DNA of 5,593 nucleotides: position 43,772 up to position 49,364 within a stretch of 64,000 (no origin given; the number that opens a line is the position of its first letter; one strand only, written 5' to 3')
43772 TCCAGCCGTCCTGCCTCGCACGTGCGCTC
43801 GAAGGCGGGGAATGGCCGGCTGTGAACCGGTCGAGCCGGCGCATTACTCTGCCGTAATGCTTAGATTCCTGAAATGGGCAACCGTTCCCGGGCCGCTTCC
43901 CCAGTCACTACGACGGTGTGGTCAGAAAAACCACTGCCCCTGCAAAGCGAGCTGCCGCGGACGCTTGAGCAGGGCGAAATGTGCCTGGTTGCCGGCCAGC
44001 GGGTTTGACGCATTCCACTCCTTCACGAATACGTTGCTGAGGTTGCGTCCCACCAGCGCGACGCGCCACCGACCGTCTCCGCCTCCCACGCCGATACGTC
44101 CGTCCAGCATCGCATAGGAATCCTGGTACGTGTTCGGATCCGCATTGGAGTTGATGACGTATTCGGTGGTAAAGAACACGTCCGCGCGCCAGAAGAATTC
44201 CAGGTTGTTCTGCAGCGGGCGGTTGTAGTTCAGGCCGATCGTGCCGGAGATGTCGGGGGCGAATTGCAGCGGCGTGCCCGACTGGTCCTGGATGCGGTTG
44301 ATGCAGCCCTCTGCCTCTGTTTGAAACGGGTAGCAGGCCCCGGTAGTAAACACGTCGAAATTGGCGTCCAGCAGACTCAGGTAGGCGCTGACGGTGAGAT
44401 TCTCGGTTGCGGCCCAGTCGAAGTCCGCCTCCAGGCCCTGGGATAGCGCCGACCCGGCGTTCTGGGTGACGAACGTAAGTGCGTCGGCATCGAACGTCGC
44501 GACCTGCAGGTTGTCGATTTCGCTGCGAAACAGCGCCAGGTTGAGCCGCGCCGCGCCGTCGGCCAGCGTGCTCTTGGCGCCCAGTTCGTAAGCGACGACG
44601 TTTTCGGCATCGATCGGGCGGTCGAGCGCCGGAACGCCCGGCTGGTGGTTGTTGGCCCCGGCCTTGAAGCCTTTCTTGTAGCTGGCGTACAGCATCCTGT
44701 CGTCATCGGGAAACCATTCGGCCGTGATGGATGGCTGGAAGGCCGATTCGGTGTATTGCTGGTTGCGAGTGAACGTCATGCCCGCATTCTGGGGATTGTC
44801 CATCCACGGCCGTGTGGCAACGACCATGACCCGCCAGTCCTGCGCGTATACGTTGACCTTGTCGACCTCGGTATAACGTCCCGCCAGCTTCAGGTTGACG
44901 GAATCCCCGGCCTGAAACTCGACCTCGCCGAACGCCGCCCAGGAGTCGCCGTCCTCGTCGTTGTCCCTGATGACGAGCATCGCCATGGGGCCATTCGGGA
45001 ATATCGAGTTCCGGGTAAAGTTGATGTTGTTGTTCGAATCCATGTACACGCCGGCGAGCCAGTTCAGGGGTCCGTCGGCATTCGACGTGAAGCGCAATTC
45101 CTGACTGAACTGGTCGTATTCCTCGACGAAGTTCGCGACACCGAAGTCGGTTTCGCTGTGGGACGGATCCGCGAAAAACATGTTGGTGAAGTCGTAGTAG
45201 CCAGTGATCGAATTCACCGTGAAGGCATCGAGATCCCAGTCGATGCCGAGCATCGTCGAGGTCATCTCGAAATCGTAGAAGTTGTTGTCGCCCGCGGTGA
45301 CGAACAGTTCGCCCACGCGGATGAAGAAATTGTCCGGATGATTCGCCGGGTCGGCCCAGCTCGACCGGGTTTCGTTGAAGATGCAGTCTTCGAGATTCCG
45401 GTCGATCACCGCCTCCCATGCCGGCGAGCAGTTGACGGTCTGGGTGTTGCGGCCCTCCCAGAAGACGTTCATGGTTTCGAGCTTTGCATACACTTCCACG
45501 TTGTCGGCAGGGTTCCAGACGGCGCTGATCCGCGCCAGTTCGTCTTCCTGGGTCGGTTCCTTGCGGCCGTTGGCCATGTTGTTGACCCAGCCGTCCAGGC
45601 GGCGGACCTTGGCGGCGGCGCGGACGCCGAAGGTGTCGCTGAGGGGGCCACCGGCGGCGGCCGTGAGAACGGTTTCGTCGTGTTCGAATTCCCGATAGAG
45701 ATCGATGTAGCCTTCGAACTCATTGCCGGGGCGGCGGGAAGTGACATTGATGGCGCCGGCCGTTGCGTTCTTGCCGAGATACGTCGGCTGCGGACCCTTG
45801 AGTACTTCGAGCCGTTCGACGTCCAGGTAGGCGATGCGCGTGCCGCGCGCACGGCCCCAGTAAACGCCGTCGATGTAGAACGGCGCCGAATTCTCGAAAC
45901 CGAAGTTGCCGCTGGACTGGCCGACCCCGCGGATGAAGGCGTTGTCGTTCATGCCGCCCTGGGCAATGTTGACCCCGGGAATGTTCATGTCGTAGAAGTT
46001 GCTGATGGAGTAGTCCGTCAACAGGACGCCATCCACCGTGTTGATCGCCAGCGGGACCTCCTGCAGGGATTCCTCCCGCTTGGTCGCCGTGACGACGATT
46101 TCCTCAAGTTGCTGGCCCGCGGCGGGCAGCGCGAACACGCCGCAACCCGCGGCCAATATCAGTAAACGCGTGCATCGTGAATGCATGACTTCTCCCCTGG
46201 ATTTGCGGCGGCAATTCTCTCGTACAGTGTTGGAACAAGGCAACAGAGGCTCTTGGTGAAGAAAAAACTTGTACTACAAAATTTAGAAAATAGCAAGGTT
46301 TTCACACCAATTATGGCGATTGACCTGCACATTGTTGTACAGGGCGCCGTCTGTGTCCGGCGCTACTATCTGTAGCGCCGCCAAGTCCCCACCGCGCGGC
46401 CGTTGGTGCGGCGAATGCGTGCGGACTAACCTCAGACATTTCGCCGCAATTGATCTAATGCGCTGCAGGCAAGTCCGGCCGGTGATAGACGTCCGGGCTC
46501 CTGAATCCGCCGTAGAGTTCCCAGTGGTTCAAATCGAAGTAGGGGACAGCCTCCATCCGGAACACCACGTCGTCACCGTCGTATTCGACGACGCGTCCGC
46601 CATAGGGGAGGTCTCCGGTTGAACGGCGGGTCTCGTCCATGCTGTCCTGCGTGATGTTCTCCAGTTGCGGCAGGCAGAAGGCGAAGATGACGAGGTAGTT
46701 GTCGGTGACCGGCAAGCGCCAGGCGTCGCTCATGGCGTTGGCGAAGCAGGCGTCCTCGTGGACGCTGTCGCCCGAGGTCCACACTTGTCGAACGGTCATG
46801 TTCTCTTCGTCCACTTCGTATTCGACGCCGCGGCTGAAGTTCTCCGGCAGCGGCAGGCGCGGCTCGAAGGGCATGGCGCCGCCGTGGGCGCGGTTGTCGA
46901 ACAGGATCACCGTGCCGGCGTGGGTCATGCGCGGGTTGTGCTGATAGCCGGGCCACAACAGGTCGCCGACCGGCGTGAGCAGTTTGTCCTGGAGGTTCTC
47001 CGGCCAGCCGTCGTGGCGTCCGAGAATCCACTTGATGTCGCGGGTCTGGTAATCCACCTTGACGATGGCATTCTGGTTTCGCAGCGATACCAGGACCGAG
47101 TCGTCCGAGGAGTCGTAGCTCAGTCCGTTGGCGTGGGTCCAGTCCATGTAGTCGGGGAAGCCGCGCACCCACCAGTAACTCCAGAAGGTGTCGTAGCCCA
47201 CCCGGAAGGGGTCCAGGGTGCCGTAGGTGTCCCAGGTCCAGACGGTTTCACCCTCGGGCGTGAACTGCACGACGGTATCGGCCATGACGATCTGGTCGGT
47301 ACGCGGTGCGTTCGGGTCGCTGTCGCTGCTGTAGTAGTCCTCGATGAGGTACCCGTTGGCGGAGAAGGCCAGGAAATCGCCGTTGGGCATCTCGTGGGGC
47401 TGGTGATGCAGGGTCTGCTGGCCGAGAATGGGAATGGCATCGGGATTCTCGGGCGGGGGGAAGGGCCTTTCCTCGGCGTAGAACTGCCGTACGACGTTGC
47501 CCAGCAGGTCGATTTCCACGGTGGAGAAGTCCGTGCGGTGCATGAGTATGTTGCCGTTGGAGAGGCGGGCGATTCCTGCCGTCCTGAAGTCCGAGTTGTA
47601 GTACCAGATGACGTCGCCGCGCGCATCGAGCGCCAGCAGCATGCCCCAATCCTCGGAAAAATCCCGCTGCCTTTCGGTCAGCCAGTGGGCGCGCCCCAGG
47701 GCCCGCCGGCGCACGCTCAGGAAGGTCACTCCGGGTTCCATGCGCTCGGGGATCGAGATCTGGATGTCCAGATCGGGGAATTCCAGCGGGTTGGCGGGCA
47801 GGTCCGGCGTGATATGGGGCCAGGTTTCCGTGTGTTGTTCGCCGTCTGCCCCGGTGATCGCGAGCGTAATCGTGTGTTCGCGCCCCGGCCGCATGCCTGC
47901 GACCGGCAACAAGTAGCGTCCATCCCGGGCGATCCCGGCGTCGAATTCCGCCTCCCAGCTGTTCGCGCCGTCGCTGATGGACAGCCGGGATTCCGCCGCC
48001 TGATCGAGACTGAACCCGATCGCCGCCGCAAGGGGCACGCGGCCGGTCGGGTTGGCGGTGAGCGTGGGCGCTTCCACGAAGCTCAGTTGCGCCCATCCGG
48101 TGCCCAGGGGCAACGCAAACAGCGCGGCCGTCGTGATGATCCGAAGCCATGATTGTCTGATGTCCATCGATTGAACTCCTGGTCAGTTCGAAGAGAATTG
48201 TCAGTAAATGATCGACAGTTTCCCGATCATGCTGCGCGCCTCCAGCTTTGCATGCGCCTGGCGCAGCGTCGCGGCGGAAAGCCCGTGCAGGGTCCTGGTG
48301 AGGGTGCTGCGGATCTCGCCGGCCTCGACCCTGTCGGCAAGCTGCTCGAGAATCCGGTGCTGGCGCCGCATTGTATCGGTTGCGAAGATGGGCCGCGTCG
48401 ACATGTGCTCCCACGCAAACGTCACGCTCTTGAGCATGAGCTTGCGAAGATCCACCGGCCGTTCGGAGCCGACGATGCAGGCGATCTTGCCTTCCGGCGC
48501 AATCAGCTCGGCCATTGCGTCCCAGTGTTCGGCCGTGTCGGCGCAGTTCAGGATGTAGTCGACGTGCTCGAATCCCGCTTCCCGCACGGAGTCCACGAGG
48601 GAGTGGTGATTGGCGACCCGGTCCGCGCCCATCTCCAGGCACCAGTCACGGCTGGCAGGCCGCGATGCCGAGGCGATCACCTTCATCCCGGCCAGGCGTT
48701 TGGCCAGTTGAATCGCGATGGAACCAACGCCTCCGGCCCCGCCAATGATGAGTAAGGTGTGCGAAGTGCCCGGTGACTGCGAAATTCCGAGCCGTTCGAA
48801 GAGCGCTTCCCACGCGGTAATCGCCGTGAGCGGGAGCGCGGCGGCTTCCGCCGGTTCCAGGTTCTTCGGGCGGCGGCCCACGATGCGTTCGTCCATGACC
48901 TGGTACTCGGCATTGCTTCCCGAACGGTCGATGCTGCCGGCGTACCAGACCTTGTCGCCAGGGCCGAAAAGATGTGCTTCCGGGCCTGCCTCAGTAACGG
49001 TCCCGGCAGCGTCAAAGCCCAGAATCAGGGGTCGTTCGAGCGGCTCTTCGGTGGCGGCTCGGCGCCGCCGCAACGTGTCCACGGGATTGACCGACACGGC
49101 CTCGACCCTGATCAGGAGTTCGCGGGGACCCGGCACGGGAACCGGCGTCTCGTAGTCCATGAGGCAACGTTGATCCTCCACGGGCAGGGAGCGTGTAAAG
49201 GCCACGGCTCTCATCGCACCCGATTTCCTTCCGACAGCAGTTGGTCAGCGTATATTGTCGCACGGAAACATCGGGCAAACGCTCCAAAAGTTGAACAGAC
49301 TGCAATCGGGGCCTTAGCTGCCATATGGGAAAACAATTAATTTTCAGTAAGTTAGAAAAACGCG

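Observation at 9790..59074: Recurring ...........-type palindrome in at least four promoter regions spread over 50 kb - candidate GntR/FadR regulon linking the ASST, P450, TBDR and hydrolase operons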

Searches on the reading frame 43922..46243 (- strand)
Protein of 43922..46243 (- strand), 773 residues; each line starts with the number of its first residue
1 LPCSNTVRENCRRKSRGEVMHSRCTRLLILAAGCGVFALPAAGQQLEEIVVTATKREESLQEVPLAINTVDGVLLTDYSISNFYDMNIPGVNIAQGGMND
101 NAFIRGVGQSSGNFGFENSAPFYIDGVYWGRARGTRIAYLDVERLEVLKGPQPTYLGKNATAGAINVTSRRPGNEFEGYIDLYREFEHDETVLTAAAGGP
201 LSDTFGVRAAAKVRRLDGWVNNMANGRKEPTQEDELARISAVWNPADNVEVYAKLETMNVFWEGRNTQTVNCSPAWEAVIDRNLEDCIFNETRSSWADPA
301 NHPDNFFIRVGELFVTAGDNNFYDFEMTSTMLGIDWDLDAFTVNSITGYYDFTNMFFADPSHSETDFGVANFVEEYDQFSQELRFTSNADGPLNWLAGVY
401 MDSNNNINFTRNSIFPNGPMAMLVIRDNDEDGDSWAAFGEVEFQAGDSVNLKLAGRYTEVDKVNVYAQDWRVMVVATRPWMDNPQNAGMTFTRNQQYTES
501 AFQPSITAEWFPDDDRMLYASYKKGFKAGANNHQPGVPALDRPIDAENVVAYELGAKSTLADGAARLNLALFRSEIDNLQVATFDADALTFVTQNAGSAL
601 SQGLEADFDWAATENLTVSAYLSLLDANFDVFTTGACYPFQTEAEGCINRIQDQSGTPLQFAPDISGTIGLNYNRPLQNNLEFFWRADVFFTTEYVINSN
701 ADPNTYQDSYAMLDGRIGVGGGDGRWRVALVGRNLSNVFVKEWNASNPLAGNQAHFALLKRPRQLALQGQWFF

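Call 8: search_protein_families(library=pfam, proteins=[window:43922-46243:-], max_evalue=0.00001)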
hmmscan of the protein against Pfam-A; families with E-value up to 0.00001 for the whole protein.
window:43922-46243:- (773 aa): 2 families
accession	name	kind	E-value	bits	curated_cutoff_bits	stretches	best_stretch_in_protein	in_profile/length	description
PF00593.30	TonB_dep_Rec_b-barrel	-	3.2e-37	129.9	27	1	316-735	49-436/436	TonB dependent receptor-like, beta-barrel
PF07715.20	Plug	-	1.5e-11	45.1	23.9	1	60-164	2-107/107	TonB-dependent Receptor Plug Domain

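Call 10: find_related_loci(query=window:43922-46243:-, collection=genome_contigs, flank=10000)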
Query window:43922-46243:- (773 aa) in genome_contigs; peptide patterns used: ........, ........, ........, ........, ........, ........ (x = any residue, [..] = any of these).
22 stretches matched a pattern; 4 encode a relative of the query (tblastn E <= 1e-3); 3 distinct loci.
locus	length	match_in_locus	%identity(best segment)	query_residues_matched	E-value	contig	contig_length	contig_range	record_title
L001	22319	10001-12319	97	1-773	0e+0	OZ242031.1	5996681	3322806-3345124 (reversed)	MAG: Candidatus Rariloculaceae bacterium isolate a5421204-da08-4551-a270-5214cadbb2a1 genome assembly, chromosome: 1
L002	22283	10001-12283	92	14-773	0e+0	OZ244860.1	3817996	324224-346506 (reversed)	MAG: Candidatus Rariloculaceae bacterium isolate 679df853-ac47-4b83-8e01-f524b298fd7f genome assembly, chromosome: 1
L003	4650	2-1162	94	387-773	0e+0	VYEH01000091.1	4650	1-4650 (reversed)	MAG: Proteobacteria bacterium isolate SB0676_bin_28 NODE_7689_length_4650_cov_5.385637, whole genome shotgun sequence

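Call 40: search_protein_families(library=ncbifam, proteins=[window:43922-46186:-], max_evalue=0.00001)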
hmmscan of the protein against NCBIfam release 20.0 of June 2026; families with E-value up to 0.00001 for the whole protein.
window:43922-46186:- (754 aa): 9 families
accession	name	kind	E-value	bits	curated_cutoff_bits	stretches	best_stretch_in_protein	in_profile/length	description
TIGR01783.1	TonB-siderophor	subfamily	1.3e-30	106.7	223.5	2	450-695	376-595/649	TonB-dependent siderophore receptor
NF053590.1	TonB_dep_TOL0244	equivalog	1.3e-16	60.3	645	2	466-612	344-498/604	TOL_0244 family TonB-dependent receptor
TIGR01785.1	TonB-hemin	subfamily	1e-14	54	316.85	1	412-600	362-553/677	TonB-dependent heme/hemoglobin receptor family protein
NF010010.0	PRK13483.1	equivalog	3.3e-09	35.3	927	1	18-163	24-175/660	ligand-gated channel protein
TIGR01779.1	TonB-B12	equivalog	1.3e-08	33.9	599.7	0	13-155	15-158/614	TonB-dependent vitamin B12 receptor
NF007349.0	PRK09840.1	equivalog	2.1e-07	29.3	686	0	39-155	66-179/760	catecholate siderophore receptor Fiu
NF041535.1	TonB_rec_PqqU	equivalog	4.1e-07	28.7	1200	0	498-614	437-554/676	TonB-dependent receptor PqqU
NF010051.0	PRK13528.1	subfamily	2.4e-06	26.1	583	0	121-198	142-225/727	FepA family TonB-dependent siderophore receptor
NF007478.2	PRK10064.1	equivalog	6.4e-06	24.7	745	0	18-162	19-169/663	catecholate siderophore receptor CirA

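Call 84: search_protein_families(library=pfam, proteins=[L002:4797-7349:+, L002:8132-8872:-, L002:8775-9440:-], max_evalue=0.00001)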
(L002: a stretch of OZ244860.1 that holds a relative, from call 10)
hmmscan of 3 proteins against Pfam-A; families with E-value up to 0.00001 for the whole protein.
L002:4797-7349:+ (850 aa): 2 families
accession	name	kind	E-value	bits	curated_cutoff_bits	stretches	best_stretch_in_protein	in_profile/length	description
PF00593.30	TonB_dep_Rec_b-barrel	-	2.6e-27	97.2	27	1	362-808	62-436/436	TonB dependent receptor-like, beta-barrel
PF07715.20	Plug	-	6.3e-14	52.8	23.9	1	77-183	3-107/107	TonB-dependent Receptor Plug Domain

L002:8132-8872:- (246 aa): 1 family
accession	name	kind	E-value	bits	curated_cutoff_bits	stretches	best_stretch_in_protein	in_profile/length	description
PF08808.17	RES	-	3.1e-13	50.5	23.2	1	75-212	21-143/157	RES domain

L002:8775-9440:- (221 aa): 0 families

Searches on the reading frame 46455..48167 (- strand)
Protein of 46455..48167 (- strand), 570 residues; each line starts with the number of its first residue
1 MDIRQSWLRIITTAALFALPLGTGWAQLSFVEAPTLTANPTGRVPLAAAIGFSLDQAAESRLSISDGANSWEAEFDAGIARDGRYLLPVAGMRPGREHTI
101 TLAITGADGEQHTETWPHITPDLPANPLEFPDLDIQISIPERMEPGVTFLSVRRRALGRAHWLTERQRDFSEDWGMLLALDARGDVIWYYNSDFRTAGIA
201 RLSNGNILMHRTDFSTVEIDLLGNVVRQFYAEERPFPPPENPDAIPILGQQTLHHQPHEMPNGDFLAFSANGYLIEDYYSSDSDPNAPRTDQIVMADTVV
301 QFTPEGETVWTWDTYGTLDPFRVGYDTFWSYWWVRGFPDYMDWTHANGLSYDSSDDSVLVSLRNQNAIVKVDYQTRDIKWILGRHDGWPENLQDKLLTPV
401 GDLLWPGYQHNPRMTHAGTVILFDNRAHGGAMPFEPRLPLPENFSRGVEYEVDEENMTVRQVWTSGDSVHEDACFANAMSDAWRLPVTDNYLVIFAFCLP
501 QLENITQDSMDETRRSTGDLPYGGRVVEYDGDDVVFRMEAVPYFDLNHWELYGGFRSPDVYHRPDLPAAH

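Call 8: search_protein_families(library=pfam, proteins=[window:46455-48167:-], max_evalue=0.00001)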
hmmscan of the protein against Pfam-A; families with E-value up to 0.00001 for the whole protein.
window:46455-48167:- (570 aa): 2 families
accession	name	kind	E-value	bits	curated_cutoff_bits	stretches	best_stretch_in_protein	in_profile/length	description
PF05935.17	Arylsulfotrans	-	2.2e-63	215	24.2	1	172-517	25-354/374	Arylsulfotransferase (ASST)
PF17425.8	Arylsulfotran_N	-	8.8e-06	26.2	24.2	0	37-120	3-87/88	Arylsulfotransferase Ig-like domain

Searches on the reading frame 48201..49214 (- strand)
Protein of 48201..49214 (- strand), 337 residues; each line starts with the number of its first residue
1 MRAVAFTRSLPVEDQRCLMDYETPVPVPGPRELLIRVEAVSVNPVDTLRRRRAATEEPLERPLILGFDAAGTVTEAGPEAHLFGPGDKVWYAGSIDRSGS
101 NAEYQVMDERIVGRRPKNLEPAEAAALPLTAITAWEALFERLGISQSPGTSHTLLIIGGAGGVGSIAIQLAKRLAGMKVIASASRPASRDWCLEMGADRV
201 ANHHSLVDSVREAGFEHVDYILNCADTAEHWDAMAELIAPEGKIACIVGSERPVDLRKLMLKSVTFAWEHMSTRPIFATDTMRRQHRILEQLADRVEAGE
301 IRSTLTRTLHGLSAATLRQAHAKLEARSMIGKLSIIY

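Call 8: search_protein_families(library=pfam, proteins=[window:48201-49214:-], max_evalue=0.00001)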
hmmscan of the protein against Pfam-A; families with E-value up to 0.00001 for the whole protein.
window:48201-49214:- (337 aa): 3 families
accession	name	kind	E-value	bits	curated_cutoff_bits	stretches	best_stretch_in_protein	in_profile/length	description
PF00107.32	ADH_zinc_N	-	3.6e-17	63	31.8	1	162-267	1-110/129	Zinc-binding dehydrogenase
PF13602.12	ADH_zinc_N_2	-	4.4e-15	57.2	27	1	195-333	1-132/134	Zinc-binding dehydrogenase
PF08240.17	ADH_N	-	1.7e-12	48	23.5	1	29-111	1-98/104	Alcohol dehydrogenase GroES-like domain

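Call 72: search_protein_families(library=ncbifam, proteins=[window:48201-49214:-], max_evalue=1e-20)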
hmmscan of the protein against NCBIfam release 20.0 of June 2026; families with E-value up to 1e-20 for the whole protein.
window:48201-49214:- (337 aa): 3 families
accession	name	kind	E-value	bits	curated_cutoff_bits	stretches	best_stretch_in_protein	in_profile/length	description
TIGR02817.1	adh_fam_1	subfamily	1.4e-113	379.8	284.05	1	2-333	1-331/336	zinc-binding alcohol dehydrogenase family protein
TIGR02824.1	quinone_pig3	subfamily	1e-43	149.6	296.8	1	13-333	10-321/325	putative NAD(P)H quinone oxidoreductase, PIG3 family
TIGR01751.1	crot-CoA-red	equivalog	5.3e-21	74.8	378.55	0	98-206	139-244/398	crotonyl-CoA carboxylase/reductase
